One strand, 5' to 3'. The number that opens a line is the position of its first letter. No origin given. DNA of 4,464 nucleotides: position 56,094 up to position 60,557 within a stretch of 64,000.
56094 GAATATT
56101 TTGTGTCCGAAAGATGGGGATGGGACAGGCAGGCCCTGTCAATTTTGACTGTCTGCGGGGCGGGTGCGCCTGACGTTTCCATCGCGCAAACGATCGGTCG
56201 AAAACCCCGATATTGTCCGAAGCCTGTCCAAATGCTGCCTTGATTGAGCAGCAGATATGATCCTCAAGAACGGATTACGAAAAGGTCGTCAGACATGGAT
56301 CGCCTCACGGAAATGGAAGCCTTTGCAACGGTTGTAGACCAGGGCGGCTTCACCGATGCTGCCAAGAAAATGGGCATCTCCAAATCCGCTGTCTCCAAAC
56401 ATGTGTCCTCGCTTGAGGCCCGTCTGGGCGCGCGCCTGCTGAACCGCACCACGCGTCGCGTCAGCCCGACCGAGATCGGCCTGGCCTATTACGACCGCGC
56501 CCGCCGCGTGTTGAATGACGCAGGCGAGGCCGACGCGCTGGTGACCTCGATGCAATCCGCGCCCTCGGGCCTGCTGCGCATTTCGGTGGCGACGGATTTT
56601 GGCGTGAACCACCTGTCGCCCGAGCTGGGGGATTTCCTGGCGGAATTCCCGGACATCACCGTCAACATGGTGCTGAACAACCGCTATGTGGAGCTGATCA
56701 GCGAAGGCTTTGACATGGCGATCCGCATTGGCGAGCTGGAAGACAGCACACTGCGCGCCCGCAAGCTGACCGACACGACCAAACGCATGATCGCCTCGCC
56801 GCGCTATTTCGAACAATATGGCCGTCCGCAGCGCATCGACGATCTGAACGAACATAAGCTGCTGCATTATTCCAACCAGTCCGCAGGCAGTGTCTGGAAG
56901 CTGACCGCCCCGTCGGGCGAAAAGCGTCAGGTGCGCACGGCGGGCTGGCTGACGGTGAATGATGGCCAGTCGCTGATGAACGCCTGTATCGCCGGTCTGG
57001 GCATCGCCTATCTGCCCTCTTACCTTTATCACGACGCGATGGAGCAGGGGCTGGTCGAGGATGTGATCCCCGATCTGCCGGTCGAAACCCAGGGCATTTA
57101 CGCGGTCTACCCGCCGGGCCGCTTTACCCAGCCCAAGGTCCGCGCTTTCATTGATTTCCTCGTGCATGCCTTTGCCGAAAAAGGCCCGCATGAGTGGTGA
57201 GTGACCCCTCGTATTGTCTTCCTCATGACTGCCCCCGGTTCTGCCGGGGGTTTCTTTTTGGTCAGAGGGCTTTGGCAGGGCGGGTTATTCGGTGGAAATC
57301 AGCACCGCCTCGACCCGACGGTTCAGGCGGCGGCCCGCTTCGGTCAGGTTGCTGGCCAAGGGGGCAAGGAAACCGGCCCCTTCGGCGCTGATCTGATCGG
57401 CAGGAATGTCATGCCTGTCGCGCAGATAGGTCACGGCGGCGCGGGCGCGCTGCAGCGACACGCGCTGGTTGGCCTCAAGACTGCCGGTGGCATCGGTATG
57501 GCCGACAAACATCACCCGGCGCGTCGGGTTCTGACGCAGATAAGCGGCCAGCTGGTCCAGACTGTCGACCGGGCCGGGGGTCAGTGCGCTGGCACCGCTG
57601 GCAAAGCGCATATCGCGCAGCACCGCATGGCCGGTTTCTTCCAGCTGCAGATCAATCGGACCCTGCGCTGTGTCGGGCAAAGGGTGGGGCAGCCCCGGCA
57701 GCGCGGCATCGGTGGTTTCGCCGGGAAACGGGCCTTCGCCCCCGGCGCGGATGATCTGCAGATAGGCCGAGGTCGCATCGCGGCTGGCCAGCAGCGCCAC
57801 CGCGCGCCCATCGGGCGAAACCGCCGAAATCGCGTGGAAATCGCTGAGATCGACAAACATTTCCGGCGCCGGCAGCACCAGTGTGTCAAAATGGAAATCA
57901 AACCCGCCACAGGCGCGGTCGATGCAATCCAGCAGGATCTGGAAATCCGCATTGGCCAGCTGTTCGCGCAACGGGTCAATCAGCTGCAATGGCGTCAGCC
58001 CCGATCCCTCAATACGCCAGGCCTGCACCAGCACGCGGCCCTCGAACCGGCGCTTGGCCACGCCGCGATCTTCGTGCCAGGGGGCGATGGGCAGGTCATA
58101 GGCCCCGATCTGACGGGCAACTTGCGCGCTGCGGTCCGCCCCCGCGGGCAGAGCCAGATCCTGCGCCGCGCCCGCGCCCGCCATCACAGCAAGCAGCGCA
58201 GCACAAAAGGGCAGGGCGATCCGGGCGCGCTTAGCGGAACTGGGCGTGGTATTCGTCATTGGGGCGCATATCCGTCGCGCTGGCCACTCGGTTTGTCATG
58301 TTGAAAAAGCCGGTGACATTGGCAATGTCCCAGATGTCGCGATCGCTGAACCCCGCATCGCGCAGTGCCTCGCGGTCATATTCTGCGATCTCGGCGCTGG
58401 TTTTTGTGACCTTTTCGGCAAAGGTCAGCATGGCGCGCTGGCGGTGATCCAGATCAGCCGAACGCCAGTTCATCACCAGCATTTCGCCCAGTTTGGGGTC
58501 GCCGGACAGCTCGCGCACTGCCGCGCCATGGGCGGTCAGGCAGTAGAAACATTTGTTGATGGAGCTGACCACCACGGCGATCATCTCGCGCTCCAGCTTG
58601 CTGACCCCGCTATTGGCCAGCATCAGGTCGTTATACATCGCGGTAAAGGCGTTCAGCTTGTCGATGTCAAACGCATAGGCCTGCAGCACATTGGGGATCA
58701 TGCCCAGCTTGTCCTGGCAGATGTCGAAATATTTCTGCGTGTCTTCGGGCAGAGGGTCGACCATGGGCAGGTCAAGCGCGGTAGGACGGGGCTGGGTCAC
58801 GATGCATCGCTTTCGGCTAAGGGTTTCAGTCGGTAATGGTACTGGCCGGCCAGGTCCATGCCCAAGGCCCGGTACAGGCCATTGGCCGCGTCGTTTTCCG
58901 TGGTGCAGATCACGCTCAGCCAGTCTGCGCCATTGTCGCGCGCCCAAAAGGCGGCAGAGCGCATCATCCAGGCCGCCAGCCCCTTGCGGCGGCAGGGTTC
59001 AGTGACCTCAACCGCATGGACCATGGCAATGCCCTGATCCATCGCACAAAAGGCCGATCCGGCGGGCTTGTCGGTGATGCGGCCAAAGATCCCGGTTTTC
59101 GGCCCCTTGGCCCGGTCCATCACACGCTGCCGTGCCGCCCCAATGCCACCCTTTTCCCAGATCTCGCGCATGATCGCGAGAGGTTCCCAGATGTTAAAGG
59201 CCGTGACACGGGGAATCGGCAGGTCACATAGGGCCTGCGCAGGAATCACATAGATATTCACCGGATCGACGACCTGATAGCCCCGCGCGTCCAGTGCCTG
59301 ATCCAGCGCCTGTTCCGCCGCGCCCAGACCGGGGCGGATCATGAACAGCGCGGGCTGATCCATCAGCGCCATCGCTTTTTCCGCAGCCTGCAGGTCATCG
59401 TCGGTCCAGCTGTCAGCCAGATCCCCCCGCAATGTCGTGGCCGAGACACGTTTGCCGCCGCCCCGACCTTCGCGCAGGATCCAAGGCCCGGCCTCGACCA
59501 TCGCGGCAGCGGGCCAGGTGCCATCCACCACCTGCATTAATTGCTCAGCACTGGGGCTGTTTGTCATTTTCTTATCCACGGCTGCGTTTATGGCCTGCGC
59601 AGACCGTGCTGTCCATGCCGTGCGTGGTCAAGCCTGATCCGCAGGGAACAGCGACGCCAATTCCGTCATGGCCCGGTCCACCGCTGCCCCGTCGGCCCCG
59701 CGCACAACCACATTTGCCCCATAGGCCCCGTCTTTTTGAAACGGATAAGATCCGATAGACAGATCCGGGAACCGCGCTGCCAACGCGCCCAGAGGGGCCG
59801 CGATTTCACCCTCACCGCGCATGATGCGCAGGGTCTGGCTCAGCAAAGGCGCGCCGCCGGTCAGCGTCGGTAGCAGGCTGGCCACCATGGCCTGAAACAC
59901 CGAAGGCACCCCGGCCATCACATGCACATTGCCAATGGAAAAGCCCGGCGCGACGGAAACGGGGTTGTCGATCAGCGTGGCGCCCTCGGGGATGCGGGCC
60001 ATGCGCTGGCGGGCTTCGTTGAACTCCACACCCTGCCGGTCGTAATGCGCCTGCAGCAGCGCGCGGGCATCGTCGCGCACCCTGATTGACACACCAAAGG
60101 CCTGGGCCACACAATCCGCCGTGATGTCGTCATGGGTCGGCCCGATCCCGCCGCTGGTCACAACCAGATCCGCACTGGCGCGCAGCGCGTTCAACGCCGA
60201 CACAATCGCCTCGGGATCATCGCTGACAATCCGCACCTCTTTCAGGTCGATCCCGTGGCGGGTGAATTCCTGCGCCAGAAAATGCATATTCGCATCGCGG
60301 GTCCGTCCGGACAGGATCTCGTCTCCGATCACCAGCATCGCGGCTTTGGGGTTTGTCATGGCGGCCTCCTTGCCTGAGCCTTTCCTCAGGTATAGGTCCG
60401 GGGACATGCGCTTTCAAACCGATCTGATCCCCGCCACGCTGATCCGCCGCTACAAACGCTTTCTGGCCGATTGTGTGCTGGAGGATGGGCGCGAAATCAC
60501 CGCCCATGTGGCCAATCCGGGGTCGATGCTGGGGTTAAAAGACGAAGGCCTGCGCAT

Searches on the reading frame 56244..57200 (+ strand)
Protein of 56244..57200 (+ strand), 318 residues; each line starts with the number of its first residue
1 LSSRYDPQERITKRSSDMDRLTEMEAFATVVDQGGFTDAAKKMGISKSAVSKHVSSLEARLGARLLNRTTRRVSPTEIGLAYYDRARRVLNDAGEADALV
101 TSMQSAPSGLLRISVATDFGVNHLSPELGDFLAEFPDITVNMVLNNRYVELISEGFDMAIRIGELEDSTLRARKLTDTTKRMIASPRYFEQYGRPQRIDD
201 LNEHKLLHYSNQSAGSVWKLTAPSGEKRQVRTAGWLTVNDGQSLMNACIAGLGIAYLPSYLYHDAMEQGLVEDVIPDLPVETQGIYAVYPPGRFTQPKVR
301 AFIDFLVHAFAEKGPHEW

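Call 15: search_protein_families(library=pfam, proteins=[window:56244-57200:+], max_evalue=0.00001)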
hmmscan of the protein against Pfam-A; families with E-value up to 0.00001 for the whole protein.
window:56244-57200:+ (318 aa): 2 families
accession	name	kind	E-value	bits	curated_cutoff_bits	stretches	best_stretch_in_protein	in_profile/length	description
PF03466.25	LysR_substrate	-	1.1e-41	143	28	1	106-310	3-208/209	LysR substrate binding domain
PF00126.33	HTH_1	-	7.5e-21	74.3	26.6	1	22-79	2-59/60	Bacterial regulatory helix-turn-helix protein, lysR family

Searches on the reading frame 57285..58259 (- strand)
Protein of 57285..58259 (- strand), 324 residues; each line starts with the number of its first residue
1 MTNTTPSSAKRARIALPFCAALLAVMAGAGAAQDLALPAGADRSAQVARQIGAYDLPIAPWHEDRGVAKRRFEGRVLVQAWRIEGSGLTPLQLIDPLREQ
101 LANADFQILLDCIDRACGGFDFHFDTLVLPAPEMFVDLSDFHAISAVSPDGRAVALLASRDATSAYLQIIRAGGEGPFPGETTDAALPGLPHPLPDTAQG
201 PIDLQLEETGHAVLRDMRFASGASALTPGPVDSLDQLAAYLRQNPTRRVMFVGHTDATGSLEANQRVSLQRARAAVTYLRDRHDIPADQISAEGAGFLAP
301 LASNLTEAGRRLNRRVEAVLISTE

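Call 15: search_protein_families(library=pfam, proteins=[window:57285-58259:-], max_evalue=0.00001)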
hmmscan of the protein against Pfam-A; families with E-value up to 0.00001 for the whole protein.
window:57285-58259:- (324 aa): 1 family
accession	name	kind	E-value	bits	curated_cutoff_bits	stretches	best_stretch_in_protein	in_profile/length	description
PF00691.25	OmpA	-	6.2e-15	55.8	27.2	1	218-314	1-98/98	OmpA family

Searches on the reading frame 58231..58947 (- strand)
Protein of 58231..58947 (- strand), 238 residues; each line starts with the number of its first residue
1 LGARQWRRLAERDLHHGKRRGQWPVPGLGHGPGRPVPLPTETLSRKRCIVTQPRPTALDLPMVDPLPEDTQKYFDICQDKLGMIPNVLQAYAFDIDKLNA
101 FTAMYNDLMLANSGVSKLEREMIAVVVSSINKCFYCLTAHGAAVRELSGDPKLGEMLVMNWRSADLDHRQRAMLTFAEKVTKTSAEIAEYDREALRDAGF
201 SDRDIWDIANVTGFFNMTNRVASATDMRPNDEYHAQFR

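Call 15: search_protein_families(library=pfam, proteins=[window:58231-58947:-], max_evalue=0.00001)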
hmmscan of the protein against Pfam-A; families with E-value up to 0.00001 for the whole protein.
window:58231-58947:- (238 aa): 1 family
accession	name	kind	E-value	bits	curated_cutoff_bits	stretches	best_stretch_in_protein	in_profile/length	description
PF02627.25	CMD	-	3.4e-11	43.4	23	1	99-146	5-51/84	Carboxymuconolactone decarboxylase family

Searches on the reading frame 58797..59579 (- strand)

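Call 15: search_protein_families(library=pfam, proteins=[window:58797-59579:-], max_evalue=0.00001)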
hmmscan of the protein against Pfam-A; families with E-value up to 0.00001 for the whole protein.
window:58797-59579:- (260 aa): 1 family
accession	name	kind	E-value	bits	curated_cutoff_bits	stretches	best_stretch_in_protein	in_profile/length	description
PF00583.31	Acetyltransf_1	-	4.5e-10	40.3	20.7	1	159-241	31-116/116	Acetyltransferase (GNAT) family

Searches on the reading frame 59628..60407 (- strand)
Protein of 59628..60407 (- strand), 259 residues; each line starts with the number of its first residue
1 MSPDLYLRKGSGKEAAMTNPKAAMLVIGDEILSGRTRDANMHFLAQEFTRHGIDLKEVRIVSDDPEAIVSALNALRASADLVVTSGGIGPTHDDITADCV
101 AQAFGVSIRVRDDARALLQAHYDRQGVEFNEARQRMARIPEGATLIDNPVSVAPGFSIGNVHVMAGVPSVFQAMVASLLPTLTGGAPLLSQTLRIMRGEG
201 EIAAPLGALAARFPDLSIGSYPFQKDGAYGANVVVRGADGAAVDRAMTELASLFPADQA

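Call 16: search_protein_families(library=pfam, proteins=[window:59628-60407:-], max_evalue=0.00001)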
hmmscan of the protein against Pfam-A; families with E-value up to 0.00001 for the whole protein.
window:59628-60407:- (259 aa): 2 families
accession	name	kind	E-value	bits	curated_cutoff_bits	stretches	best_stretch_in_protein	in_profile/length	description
PF00994.29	MoCF_biosynth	-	6.4e-33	113.9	26.6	1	23-182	1-142/144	Probable molybdopterin binding domain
PF24102.1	FLAD1_M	-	3.4e-19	68.9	27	1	187-257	1-72/78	FAD synthase, middle domain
